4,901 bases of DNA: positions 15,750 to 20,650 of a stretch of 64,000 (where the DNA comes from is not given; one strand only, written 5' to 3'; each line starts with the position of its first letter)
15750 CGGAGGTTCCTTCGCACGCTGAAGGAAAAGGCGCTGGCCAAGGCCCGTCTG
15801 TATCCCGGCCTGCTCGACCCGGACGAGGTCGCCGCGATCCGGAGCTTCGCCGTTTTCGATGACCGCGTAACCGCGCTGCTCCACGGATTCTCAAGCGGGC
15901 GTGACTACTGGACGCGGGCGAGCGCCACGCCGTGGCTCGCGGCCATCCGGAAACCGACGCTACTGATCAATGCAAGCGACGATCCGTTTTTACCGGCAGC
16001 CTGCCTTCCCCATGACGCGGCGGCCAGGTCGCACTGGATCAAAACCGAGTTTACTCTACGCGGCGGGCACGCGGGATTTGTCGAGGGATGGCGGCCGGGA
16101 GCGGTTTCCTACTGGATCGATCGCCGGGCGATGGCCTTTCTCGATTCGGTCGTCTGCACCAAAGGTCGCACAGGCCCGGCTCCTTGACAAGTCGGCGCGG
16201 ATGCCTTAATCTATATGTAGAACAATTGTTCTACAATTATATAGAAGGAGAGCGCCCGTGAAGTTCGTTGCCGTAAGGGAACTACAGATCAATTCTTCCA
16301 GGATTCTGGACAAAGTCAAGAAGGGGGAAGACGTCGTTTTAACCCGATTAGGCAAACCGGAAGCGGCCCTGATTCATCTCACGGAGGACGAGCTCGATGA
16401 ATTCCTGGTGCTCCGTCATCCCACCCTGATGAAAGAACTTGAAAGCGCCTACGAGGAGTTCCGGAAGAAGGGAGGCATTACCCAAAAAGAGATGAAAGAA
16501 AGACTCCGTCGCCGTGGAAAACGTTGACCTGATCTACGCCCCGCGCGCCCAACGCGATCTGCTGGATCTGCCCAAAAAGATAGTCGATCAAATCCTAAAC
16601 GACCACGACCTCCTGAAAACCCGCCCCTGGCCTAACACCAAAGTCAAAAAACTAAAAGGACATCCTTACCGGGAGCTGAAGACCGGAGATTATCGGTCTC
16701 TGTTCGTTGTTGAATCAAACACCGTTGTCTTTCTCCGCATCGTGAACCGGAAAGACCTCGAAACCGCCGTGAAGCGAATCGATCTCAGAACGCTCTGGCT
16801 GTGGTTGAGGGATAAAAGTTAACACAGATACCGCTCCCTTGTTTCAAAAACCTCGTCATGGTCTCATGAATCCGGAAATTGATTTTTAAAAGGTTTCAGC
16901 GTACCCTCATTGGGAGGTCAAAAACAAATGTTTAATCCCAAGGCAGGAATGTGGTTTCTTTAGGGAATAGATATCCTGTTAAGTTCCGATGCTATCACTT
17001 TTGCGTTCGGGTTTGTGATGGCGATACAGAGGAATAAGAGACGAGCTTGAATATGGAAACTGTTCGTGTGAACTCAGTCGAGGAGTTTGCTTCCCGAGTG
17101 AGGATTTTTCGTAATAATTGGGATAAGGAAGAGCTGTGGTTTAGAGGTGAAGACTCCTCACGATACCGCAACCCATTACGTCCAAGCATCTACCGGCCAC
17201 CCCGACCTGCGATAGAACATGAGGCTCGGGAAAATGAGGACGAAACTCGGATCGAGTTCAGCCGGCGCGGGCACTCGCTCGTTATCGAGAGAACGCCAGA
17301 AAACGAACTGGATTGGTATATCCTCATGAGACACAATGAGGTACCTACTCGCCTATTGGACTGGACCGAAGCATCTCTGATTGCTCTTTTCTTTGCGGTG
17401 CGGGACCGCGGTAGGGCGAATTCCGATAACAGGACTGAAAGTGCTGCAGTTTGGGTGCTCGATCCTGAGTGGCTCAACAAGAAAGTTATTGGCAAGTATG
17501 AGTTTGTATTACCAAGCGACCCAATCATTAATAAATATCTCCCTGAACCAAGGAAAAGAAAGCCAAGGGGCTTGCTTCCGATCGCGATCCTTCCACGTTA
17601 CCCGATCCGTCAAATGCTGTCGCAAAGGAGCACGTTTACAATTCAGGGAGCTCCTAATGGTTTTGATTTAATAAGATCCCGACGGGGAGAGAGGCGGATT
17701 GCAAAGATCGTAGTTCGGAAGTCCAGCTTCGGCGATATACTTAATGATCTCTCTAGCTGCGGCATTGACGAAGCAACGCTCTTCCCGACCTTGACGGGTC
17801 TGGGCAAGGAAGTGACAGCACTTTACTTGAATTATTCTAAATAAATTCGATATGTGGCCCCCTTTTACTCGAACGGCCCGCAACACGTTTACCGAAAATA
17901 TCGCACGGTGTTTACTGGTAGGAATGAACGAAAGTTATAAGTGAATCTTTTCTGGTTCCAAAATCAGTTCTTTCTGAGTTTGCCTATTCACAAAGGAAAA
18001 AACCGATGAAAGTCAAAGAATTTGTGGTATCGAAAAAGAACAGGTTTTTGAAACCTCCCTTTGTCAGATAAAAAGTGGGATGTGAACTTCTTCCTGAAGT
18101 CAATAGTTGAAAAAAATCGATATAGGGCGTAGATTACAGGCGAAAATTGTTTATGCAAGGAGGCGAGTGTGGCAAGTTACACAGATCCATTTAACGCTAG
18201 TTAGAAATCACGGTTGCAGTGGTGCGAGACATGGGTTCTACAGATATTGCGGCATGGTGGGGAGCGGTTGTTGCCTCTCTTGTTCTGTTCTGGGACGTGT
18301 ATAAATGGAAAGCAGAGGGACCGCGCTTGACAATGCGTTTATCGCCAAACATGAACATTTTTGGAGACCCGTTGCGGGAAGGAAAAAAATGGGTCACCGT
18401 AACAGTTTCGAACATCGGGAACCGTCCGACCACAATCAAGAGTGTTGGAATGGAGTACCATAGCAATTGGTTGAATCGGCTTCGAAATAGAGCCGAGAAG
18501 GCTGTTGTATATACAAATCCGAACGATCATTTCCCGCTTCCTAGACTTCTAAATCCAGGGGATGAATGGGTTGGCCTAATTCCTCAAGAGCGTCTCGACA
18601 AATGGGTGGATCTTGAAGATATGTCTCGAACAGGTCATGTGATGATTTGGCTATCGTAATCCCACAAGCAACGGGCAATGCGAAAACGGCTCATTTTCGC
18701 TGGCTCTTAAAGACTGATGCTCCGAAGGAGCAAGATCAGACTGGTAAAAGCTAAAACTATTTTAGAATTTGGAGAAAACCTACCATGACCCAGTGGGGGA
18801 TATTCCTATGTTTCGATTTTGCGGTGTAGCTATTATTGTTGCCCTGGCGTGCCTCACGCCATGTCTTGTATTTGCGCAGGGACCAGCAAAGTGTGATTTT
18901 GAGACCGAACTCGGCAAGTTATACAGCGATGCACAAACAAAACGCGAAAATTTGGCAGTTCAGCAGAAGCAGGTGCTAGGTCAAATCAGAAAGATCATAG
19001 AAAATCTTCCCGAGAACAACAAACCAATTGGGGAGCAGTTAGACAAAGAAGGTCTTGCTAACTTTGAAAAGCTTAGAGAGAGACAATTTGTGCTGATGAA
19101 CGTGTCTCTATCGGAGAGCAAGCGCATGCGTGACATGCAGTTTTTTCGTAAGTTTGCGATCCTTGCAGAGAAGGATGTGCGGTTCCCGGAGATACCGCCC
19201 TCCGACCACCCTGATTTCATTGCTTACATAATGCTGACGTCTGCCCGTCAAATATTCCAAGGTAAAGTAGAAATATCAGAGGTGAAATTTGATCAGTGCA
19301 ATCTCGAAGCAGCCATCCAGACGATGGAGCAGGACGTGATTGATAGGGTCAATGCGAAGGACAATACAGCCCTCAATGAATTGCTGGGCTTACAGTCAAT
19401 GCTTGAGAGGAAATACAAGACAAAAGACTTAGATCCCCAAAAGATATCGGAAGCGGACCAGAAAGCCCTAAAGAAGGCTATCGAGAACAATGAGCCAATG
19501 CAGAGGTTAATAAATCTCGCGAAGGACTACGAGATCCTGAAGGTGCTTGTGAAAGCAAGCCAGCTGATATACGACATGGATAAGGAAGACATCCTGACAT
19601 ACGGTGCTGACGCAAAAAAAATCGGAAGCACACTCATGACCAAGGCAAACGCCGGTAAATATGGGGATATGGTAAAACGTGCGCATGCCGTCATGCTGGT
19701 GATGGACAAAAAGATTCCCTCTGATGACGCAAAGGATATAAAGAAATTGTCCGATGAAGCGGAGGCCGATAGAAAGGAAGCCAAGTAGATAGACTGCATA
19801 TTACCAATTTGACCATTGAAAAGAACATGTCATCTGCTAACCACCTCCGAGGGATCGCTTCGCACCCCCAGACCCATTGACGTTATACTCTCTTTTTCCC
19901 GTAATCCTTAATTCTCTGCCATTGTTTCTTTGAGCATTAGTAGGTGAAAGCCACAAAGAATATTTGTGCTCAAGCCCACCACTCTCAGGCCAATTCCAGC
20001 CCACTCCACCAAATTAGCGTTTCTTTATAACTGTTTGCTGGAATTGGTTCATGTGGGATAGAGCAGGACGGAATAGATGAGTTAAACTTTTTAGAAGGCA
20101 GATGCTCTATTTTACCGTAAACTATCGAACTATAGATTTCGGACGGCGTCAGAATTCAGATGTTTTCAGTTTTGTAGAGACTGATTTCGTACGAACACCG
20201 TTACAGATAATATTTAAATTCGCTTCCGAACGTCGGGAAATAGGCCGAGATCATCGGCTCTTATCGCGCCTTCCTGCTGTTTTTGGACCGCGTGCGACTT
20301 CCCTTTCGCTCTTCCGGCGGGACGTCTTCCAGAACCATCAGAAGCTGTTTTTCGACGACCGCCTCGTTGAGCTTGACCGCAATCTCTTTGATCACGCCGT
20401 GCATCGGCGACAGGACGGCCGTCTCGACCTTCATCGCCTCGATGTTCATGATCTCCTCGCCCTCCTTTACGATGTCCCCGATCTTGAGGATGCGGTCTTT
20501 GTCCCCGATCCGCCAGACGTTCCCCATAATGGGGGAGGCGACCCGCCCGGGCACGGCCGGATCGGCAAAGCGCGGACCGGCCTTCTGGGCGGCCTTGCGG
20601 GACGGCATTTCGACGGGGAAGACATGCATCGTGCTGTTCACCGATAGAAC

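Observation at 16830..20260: About 3.4 kb AT-rich (about 43% GC) islet in a 60% GC background encoding an FRG-domain protein and two unknown proteins, a candidate uncharacterised accessory/defence module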

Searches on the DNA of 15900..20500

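Call 22: search_rna_families(source=window, start=15900, end=20500, threshold=evalue, max_evalue=1)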
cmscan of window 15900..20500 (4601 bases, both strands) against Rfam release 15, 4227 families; matches with E-value up to 1: 0.
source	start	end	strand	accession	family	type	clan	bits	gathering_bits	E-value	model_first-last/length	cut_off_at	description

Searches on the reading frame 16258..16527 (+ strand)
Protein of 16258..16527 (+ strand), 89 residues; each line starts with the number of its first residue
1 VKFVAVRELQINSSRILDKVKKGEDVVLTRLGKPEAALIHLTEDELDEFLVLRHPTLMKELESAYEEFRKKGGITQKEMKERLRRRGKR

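Call 3: search_protein_families(library=pfam, proteins=[window:16258-16527:+], max_evalue=0.1)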
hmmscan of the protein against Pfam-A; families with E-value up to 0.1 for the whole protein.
window:16258-16527:+ (89 aa): 2 families
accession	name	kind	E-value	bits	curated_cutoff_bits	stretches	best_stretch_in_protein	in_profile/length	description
PF02604.26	PhdYeFM_antitox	-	6.2e-07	29.5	29.8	1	1-41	1-42/74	Antitoxin Phd_YefM, type II toxin-antitoxin system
PF13089.11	PP_kinase_N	-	0.032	15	23.8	1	14-84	13-77/107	Polyphosphate kinase N-terminal domain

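Call 4: search_protein_families(library=padloc, proteins=[window:16258-16527:+], max_evalue=0.1)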
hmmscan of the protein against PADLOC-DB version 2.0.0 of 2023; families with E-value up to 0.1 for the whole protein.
window:16258-16527:+ (89 aa): 0 families

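Call 6: search_protein_families(library=ncbifam, proteins=[window:16258-16527:+], max_evalue=0.1)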
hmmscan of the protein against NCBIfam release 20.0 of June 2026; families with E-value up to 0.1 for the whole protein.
window:16258-16527:+ (89 aa): 3 families
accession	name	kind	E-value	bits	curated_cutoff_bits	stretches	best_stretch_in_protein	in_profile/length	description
TIGR01552.1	phd_fam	subfamily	7.8e-06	25.1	20.8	1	4-39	2-37/53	type II toxin-antitoxin system prevent-host-death family antitoxin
NF047773.1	phas_rel_Lepto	domain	0.00072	19.3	35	1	57-84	25-52/68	phasin-related domain-containing protein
NF003920.0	PRK05443.2-1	equivalog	0.011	14.1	935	1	14-83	24-88/719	RNA degradosome polyphosphate kinase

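Call 82: find_encoding_contigs(protein=window:16258-16527:+, flank=8000, max_places=10)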
Protein window:16258-16527:+ (89 aa): 1 contig read that carries it; 1 place shown.
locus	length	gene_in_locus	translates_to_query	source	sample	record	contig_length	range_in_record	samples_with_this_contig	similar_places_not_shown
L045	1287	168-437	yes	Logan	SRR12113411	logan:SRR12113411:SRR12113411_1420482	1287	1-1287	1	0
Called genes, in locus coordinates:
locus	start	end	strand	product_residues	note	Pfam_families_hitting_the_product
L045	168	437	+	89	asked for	PF02604:PhdYeFM_antitox (weak)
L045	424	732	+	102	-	PF05016:ParE_toxin (weak)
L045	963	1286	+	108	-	?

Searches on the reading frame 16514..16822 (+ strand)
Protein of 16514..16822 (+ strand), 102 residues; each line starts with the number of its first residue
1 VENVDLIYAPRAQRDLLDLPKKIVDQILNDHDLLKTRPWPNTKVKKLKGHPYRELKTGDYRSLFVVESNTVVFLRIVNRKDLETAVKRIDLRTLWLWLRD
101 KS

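Call 3: search_protein_families(library=pfam, proteins=[window:16514-16822:+], max_evalue=0.1)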
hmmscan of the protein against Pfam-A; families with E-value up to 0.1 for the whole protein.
window:16514-16822:+ (102 aa): 2 families
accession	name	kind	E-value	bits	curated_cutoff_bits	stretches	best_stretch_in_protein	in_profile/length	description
PF05016.21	ParE_toxin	-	6.3e-06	27.1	23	1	6-81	1-87/89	ParE toxin of type II toxin-antitoxin system, parDE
PF05973.20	Gp49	-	0.0063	17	23.9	1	15-86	2-79/90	Phage derived protein Gp49-like (DUF891)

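Call 4: search_protein_families(library=padloc, proteins=[window:16514-16822:+], max_evalue=0.1)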
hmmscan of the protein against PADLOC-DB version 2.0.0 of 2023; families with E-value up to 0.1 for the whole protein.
window:16514-16822:+ (102 aa): 0 families

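Call 6: search_protein_families(library=ncbifam, proteins=[window:16514-16822:+], max_evalue=0.1)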
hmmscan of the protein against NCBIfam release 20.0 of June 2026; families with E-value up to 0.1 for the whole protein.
window:16514-16822:+ (102 aa): 2 families
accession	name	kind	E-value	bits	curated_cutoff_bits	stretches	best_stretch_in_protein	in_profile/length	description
NF004059.0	PRK05576.1-2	equivalog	0.0036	17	274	1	1-55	25-79/236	cobalt-factor II C(20)-methyltransferase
TIGR02385.1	RelE_StbE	subfamily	0.0075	16.7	27.9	1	8-81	4-86/88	type II toxin-antitoxin system mRNA interferase toxin, RelE/StbE family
